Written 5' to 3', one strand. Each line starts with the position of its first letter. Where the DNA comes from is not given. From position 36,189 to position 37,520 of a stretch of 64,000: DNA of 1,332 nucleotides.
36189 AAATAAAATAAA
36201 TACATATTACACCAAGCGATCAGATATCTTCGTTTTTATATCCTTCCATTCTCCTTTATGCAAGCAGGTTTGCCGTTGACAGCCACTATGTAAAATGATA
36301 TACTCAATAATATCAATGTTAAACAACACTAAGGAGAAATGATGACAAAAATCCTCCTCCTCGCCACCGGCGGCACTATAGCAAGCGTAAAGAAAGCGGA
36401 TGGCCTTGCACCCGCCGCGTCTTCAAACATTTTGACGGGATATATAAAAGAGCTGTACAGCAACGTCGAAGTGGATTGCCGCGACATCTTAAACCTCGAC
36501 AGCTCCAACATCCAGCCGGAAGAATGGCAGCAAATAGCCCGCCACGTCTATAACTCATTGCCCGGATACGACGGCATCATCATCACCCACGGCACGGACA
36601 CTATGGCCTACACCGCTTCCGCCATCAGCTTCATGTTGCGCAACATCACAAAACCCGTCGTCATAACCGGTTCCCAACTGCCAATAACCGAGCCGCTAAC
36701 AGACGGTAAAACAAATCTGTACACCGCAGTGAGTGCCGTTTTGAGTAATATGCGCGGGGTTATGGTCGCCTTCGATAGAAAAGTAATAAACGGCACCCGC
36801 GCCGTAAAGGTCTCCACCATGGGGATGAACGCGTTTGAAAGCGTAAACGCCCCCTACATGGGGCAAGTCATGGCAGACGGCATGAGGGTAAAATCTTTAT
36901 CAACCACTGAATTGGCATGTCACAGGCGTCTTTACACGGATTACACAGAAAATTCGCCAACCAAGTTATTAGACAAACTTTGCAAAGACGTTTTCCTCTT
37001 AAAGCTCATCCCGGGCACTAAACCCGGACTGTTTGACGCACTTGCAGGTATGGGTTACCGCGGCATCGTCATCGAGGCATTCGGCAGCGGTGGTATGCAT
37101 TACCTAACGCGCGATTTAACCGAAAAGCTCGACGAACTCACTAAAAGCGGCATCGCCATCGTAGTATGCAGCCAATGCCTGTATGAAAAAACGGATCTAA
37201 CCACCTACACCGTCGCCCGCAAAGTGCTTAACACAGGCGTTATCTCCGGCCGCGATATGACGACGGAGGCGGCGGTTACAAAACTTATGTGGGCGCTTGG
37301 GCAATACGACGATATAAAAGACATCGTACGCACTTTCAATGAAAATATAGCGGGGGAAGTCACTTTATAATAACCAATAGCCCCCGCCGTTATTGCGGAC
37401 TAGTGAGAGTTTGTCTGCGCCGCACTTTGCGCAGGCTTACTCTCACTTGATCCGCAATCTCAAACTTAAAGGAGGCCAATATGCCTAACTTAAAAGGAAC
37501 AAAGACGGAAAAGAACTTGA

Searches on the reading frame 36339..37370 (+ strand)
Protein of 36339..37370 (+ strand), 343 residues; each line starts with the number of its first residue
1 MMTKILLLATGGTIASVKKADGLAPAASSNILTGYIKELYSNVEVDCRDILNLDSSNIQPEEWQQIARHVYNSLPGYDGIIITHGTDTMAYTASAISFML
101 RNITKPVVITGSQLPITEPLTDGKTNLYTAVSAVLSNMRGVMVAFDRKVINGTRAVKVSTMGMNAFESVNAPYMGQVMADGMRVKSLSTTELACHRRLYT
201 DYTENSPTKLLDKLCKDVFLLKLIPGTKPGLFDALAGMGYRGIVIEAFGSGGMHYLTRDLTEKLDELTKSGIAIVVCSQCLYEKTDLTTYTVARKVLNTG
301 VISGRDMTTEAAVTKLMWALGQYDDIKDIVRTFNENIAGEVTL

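Call 8: search_protein_families(library=ncbifam, proteins=[window:36339-37370:+])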
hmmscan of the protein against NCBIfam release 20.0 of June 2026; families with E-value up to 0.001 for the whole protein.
window:36339-37370:+ (343 aa): 7 families
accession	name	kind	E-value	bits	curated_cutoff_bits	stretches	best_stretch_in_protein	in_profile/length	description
TIGR00519.1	asnASE_I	subfamily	3.3e-96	322.2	260.5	1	3-342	2-336/337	type I asparaginase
TIGR02153.1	gatD_arch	equivalog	3.3e-73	246.7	324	1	3-342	63-400/405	Glu-tRNA(Gln) amidotransferase subunit GatD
NF003217.0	PRK04183.1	equivalog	5.5e-73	246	310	1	3-342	76-412/420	Glu-tRNA(Gln) amidotransferase subunit GatD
NF006998.0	PRK09461.1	equivalog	4.8e-60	203.6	376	1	4-342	5-335/337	asparaginase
TIGR00520.1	asnASE_II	subfamily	2.1e-39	135.4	314.3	1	4-335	26-351/352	type II asparaginase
NF008304.0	PRK11096.1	equivalog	3e-32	111.5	506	1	4-335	25-347/348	L-asparaginase 2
TIGR01768.1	GGGP-family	subfamily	0.00037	20.1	113.25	0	50-113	3-64/224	geranylgeranylglyceryl phosphate synthase family protein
